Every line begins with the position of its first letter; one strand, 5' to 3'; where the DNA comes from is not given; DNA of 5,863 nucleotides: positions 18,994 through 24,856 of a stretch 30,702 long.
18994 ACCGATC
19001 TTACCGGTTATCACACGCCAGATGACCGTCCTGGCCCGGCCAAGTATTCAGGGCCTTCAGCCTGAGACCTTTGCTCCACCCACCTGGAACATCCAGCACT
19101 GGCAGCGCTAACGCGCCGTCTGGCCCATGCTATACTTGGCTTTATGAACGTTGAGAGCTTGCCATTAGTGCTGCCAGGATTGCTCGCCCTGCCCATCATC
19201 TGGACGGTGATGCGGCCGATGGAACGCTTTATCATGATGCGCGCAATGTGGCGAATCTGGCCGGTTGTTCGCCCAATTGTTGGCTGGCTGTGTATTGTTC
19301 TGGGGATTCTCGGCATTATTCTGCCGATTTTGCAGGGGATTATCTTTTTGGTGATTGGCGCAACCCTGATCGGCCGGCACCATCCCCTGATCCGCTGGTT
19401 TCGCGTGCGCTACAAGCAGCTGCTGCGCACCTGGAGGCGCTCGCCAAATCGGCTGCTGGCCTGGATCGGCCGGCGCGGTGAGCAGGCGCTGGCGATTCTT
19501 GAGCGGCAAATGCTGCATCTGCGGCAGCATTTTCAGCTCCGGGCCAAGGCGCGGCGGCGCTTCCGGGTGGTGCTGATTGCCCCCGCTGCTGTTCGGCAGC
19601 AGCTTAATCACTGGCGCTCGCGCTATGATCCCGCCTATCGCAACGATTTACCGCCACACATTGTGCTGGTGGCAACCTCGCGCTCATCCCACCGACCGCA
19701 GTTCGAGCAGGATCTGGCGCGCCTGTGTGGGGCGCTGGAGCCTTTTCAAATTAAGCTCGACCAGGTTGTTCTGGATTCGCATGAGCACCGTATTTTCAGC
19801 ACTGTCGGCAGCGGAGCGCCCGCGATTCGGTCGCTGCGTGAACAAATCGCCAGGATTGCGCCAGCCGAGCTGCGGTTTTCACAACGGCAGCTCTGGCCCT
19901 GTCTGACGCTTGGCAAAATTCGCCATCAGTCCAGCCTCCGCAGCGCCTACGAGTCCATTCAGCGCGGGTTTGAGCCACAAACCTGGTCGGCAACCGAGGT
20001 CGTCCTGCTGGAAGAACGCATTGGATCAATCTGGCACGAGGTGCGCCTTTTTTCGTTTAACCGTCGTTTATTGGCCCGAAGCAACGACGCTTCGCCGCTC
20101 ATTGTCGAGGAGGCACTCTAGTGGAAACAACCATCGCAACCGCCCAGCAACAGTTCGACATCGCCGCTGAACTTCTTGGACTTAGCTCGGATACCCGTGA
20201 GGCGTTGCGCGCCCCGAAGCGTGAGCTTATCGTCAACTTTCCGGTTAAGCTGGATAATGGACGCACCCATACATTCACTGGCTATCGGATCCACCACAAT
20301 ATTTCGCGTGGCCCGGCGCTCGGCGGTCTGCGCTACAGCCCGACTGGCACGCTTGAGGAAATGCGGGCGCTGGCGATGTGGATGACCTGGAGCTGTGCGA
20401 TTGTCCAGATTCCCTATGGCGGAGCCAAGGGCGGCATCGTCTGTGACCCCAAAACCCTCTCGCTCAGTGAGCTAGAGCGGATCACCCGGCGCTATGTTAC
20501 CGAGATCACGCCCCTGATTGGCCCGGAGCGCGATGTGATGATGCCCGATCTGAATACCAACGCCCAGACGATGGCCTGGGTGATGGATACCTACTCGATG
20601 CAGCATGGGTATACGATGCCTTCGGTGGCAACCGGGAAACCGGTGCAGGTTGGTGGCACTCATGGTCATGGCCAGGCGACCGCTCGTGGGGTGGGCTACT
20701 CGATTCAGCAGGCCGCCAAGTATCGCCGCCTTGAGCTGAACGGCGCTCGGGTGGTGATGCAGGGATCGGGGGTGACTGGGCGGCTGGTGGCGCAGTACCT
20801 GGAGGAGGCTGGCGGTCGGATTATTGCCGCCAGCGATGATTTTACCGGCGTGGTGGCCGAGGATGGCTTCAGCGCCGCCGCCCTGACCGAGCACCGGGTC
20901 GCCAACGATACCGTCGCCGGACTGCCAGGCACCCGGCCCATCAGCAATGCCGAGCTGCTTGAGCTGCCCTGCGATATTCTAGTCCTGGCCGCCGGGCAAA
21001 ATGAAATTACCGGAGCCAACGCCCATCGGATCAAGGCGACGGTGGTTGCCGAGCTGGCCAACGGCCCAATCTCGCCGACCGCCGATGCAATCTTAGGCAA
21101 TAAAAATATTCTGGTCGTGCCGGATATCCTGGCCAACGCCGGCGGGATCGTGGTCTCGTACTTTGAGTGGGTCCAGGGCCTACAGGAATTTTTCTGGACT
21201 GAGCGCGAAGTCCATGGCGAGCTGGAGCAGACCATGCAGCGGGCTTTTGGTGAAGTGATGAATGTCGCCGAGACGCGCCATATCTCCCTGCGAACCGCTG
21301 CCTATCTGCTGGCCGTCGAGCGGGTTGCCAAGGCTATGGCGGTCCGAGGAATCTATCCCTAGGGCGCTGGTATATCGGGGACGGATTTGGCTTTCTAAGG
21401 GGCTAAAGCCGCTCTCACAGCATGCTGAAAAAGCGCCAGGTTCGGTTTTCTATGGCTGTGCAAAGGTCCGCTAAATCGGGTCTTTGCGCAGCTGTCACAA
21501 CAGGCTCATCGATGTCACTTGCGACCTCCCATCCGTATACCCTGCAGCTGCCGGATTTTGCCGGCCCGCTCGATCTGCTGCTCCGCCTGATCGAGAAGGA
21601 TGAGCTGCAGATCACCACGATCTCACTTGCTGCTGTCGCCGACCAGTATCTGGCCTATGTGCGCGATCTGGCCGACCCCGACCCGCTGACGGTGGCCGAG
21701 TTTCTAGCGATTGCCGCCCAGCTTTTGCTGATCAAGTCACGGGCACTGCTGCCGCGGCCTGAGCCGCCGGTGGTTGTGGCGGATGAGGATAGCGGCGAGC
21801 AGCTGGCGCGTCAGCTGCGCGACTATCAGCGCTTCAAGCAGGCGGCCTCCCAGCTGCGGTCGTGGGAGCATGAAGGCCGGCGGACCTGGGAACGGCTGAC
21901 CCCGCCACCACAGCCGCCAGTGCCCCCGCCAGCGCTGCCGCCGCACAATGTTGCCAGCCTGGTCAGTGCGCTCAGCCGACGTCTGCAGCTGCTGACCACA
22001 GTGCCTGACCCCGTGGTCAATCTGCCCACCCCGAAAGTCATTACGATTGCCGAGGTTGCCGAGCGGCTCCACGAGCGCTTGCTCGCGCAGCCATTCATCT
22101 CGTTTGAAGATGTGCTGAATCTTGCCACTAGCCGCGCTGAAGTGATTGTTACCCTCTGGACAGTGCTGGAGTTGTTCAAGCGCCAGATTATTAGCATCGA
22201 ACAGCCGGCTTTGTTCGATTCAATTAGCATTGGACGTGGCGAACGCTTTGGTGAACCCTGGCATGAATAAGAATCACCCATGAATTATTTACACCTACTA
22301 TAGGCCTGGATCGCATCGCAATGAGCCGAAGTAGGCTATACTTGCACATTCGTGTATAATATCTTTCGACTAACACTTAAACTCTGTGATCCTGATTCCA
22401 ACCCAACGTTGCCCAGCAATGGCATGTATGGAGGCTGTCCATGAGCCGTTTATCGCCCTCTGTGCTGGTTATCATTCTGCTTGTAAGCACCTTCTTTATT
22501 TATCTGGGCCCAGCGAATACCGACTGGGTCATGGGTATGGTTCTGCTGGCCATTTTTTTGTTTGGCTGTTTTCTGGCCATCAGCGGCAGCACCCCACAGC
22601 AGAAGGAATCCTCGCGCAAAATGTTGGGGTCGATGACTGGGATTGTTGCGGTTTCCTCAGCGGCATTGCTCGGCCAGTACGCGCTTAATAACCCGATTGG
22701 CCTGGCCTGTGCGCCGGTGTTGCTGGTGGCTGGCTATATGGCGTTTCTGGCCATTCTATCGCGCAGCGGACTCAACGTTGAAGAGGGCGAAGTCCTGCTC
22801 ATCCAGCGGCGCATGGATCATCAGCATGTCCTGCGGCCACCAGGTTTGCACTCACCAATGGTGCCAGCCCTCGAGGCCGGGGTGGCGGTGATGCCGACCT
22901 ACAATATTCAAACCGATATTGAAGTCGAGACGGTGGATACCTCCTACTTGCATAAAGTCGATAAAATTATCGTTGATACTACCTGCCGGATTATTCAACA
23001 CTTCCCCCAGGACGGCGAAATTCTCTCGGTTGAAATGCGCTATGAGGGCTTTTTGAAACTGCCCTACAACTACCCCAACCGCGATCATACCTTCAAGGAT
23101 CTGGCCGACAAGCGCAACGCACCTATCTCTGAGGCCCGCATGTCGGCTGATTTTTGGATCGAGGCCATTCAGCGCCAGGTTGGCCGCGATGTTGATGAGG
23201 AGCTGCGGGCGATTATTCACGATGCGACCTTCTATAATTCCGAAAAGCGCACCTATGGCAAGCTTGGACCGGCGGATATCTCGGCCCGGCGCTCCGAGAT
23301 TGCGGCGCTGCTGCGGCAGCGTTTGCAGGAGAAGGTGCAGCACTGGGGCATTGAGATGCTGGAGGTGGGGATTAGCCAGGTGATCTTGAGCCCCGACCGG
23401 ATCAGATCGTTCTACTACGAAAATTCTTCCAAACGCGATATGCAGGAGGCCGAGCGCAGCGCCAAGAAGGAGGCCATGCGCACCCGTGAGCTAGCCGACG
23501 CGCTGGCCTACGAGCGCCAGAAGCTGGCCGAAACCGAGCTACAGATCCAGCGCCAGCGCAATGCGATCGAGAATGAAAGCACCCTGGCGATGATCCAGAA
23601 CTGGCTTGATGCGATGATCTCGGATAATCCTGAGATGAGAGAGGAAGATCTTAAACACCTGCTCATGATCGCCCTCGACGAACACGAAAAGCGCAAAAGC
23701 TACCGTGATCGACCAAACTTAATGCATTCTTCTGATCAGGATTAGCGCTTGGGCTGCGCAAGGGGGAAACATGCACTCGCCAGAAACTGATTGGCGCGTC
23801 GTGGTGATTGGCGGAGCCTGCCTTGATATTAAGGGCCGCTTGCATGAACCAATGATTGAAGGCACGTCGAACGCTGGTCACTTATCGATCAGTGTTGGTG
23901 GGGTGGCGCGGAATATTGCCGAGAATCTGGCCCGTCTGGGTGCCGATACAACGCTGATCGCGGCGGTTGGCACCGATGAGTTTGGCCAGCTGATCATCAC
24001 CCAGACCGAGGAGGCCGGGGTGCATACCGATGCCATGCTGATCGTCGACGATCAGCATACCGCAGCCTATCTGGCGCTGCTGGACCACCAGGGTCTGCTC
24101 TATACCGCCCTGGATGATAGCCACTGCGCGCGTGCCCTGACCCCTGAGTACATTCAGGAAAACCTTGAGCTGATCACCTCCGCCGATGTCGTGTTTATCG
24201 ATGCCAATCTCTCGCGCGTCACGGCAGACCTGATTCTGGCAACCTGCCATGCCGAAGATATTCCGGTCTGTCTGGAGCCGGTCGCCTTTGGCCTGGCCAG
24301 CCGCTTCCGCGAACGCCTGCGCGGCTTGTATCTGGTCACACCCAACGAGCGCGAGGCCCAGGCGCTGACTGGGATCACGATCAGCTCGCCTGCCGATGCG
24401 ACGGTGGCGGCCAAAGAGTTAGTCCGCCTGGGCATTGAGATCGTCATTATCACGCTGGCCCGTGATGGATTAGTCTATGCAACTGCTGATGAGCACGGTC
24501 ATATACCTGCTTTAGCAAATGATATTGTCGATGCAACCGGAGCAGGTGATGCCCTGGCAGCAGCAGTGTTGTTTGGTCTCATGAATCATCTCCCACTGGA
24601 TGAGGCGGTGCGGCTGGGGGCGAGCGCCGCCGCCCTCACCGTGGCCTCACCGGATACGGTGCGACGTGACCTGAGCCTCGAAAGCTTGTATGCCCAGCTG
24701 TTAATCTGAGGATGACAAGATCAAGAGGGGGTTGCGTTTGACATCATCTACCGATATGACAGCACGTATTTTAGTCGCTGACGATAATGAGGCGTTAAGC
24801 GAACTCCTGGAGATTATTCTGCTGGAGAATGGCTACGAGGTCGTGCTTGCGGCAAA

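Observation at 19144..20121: Fusion of a YbaN/DUF454-like membrane segment to a 2H-phosphoesterase-like domain whose catalytic HxT/S motifs are replaced (HIVL, CLTL)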

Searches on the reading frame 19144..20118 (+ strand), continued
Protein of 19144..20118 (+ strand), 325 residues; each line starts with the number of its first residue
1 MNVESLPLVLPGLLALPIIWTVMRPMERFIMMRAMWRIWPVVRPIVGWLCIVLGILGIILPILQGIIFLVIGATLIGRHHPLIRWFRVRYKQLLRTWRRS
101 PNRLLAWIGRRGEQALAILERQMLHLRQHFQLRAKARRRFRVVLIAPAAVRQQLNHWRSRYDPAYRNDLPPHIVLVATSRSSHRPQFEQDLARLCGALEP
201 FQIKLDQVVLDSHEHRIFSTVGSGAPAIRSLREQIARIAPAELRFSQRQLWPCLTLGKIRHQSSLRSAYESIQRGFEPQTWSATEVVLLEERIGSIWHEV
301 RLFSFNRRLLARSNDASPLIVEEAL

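Call 22: fold_search(model_id=the predicted structure, library=pdb)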
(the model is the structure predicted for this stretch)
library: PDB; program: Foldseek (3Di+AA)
matches with E <= 10: 333; with E <= 0.001: 35
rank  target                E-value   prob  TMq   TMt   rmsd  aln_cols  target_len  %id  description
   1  2d4g_A                7.2e-09  1.00  0.47  0.87   2.2       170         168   16  Structure of YjcG protein, a putative 2'-5' RNA ligase from Bacillus subtilis (released 2006-10-17)
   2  5ldm_A                1.6e-07  1.00  0.36  0.62   5.0       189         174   18  Crystal structure of E.coli LigT complexed with 2'-AMP (released 2017-01-18)
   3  5ldk_B                2.4e-07  1.00  0.36  0.63   5.1       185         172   18  Crystal structure of E.coli LigT complexed with ATP (released 2017-01-18)
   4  4qak_B                4.3e-07  1.00  0.35  0.60   5.0       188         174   19  Crystal structure of phosphoesterase (released 2014-10-22)
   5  1jh6_A                4.5e-07  1.00  0.41  0.68   3.9       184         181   12  Semi-reduced Cyclic Nucleotide Phosphodiesterase from Arabidopsis thaliana (released 2002-02-06)
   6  5ldq_B                5.4e-07  1.00  0.38  0.68   4.8       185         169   18  Crystal structure of E.coli LigT complexed with NADP+ (released 2017-01-18)
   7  4qak_A                1.2e-06  1.00  0.36  0.61   4.7       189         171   20  Crystal structure of phosphoesterase (released 2014-10-22)
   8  5ldp_B                1.3e-06  1.00  0.34  0.61   5.0       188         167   18  Crystal structure of E.coli LigT complexed with ATP (released 2017-01-18)
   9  5ldi_A                1.4e-06  1.00  0.36  0.62   4.9       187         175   19  Crystal structure of E.coli LigT in apo form (released 2017-01-18)
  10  5ldj_D                1.5e-06  1.00  0.35  0.63   5.3       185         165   17  Crystal structure of E.coli LigT complexed with phosphate (released 2017-01-18)
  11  5ldm_B                1.7e-06  1.00  0.37  0.65   5.0       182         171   18  Crystal structure of E.coli LigT complexed with 2'-AMP (released 2017-01-18)
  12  5ldi_B                1.9e-06  1.00  0.34  0.60   4.9       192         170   16  Crystal structure of E.coli LigT in apo form (released 2017-01-18)
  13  5ldj_A                2.5e-06  1.00  0.36  0.66   4.7       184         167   15  Crystal structure of E.coli LigT complexed with phosphate (released 2017-01-18)
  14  1fsi_C                2.5e-06  1.00  0.37  0.64   4.9       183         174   11  CRYSTAL STRUCTURE OF CYCLIC NUCLEOTIDE PHOSPHODIESTERASE OF APPR>P FROM ARABIDOPSIS THALIANA (released 2000-11-22)
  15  5ldk_A                2.8e-06  1.00  0.35  0.64   5.1       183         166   17  Crystal structure of E.coli LigT complexed with ATP (released 2017-01-18)
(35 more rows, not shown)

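Call 24: find_related_loci(query=A1, collection=genome_contigs, flank=5000)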
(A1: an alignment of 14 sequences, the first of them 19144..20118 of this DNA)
Query A1 (325 aa) in genome_contigs; peptide patterns used: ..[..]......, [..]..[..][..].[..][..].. (x = any residue, [..] = any of these).
94 stretches matched a pattern; 8 encode a relative of the query (tblastn E <= 1e-3); 8 distinct loci.
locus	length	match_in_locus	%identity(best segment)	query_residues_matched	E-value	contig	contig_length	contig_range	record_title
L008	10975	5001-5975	79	1-325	2e-157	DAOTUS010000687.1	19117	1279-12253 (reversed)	MAG TPA_asm: Herpetosiphonaceae bacterium isolate F20_78 k119_8425117, whole genome shotgun sequence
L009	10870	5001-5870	45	9-303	5e-74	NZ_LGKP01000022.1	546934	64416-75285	Herpetosiphon geysericola strain DSM 7119 contig_3, whole genome shotgun sequence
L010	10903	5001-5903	44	9-314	1e-72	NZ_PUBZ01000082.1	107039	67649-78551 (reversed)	Herpetosiphon llansteffanensis strain CA052B NODE_20_length_107039_cov_33_8545_ID_4180, whole genome shotgun sequence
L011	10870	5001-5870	44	9-303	1e-72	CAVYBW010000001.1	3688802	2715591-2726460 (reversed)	MAG: uncultured Chloroflexia bacterium isolate MFD03066.bin.1.57 genome assembly, contig: contig_14780, whole genome sho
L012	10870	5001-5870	45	9-303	5e-72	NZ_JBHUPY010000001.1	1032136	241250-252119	Herpetosiphon sp. NSE202 contig1, whole genome shotgun sequence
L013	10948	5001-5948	42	3-323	3e-71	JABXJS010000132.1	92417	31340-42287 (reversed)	MAG: Herpetosiphonaceae bacterium isolate OHK22 k99_232148, whole genome shotgun sequence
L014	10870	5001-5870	43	19-317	2e-68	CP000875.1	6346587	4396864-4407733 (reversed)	Herpetosiphon aurantiacus DSM 785, complete genome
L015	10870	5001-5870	45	9-303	5e-64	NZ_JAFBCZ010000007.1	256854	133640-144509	Herpetosiphon giganteus strain DSM 589 Ga0454001_07, whole genome shotgun sequence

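Call 31: search_protein_families(library=padloc, proteins=[window:19144-20118:+], max_evalue=1)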
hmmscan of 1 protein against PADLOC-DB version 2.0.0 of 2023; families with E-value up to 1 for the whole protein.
window:19144-20118:+ (325 aa): 0 families

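Call 53: list_cluster_members(proteins=[P0001, P0013, P0012, P0011])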
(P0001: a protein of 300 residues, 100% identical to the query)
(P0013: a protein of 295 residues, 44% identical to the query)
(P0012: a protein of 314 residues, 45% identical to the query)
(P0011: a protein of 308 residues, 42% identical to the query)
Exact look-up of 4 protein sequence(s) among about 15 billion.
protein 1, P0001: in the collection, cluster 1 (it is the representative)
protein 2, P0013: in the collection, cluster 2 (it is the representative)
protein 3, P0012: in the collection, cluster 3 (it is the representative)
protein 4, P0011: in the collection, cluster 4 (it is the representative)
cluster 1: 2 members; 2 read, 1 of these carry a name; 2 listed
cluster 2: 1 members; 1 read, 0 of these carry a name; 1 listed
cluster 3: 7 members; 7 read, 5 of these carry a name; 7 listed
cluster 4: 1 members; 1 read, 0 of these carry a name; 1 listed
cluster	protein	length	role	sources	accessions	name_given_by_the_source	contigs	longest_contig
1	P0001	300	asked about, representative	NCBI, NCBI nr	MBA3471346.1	MAG: 2'-5' RNA ligase family protein [Herpetosiphonaceae bacterium] | 2'-5' RNA ligase family protein [Herpetosiphonaceae bacterium]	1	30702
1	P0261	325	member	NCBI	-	-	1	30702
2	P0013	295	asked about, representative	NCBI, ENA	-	-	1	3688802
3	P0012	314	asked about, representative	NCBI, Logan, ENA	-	-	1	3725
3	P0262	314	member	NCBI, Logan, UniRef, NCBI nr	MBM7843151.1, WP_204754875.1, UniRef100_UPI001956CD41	2'-5' RNA ligase family protein [Herpetosiphon giganteus] | 2'-5' RNA ligase family protein n=1 Tax=Herpetosiphon giganteus TaxID=2029754 ...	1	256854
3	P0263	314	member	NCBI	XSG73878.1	2'-5' RNA ligase family protein [Herpetosiphon llansteffanensis]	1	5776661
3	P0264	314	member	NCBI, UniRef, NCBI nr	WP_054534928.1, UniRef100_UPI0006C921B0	2'-5' RNA ligase family protein [Herpetosiphon geysericola] | 2'-5' RNA ligase family protein n=1 Tax=Herpetosiphon geysericola TaxID=70996 ...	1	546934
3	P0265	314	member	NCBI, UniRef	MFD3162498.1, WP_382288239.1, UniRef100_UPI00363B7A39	2'-5' RNA ligase family protein [Herpetosiphon sp. NSE202] | 2'-5' RNA ligase family protein n=1 Tax=Herpetosiphon sp. NSE202 TaxID=3351349 ...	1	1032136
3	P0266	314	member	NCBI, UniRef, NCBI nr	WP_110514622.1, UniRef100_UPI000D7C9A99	2'-5' RNA ligase family protein [Herpetosiphon llansteffanensis] | 2'-5' RNA ligase family protein n=1 Tax=Herpetosiphon llansteffanensis TaxID=2094568 ...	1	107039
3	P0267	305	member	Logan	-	-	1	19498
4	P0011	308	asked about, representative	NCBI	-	-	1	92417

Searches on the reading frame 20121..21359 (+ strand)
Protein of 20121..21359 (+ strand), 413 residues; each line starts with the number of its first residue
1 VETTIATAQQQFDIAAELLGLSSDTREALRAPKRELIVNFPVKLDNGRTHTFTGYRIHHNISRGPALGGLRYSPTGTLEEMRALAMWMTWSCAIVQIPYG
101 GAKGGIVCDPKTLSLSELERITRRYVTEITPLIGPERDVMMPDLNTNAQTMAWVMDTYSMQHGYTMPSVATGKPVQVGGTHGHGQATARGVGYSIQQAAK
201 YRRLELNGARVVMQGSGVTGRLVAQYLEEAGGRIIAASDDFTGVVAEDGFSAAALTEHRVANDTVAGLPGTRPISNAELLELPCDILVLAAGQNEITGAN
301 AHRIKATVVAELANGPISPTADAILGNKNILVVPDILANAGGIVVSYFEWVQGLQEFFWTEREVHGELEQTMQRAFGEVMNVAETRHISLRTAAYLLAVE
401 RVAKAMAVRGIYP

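Call 12: search_protein_families(library=pfam, proteins=[window:20121-21359:+], max_evalue=0.00001)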
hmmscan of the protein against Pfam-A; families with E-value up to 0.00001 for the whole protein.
window:20121-21359:+ (413 aa): 2 families
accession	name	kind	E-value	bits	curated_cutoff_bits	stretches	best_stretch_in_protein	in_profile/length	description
PF00208.27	ELFV_dehydrog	-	1.6e-68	231.5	23.4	1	178-410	1-241/241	Glutamate/Leucine/Phenylalanine/Valine dehydrogenase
PF02812.23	ELFV_dehydrog_N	-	6.4e-52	175.1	25.3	1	32-159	1-128/129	Glu/Leu/Phe/Val dehydrogenase, dimerisation domain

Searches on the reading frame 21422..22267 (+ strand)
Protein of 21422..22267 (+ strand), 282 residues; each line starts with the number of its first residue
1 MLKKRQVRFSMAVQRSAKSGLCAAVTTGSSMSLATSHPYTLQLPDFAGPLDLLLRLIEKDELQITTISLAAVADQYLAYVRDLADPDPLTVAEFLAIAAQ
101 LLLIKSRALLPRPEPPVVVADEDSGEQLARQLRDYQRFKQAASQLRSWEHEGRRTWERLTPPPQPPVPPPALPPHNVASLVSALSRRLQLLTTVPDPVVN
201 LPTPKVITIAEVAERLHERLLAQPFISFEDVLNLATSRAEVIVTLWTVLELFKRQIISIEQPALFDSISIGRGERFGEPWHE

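Call 12: search_protein_families(library=pfam, proteins=[window:21422-22267:+], max_evalue=0.00001)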
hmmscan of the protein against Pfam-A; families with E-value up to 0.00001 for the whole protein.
window:21422-22267:+ (282 aa): 1 family
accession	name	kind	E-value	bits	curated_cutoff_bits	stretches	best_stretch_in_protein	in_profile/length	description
PF02616.19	SMC_ScpA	-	8.9e-21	75.4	24.6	2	56-155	1-105/232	Segregation and condensation protein ScpA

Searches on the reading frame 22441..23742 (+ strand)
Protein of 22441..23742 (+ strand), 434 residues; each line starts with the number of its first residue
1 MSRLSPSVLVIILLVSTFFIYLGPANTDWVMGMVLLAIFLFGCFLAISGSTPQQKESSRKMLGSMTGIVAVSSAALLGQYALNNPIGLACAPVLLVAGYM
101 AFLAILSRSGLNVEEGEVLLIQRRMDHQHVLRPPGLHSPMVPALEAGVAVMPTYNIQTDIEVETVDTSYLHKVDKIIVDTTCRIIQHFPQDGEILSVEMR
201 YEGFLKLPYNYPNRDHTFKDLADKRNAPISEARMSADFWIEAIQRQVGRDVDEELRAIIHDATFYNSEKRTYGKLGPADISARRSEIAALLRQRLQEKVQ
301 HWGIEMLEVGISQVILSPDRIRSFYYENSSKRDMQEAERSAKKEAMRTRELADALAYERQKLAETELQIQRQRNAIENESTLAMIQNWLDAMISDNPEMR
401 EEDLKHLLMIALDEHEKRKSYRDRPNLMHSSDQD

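Call 12: search_protein_families(library=pfam, proteins=[window:22441-23742:+], max_evalue=0.00001)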
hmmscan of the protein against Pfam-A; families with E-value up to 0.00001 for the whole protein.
window:22441-23742:+ (434 aa): 1 family
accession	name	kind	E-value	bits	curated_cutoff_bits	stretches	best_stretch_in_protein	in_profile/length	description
PF01145.31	Band_7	-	8.4e-09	36.2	23.6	1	112-345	2-176/176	SPFH domain / Band 7 family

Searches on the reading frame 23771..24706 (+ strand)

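Call 12: search_protein_families(library=pfam, proteins=[window:23771-24706:+], max_evalue=0.00001)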
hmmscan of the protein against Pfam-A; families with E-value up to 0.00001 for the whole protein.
window:23771-24706:+ (312 aa): 2 families
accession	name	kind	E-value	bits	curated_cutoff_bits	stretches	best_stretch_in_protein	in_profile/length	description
PF00294.29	PfkB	-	1.6e-54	185.7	25.8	1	10-296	4-295/302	pfkB family carbohydrate kinase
PF08543.17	Phos_pyr_kin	-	3.1e-10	40.3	27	1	186-284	120-225/246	Phosphomethylpyrimidine kinase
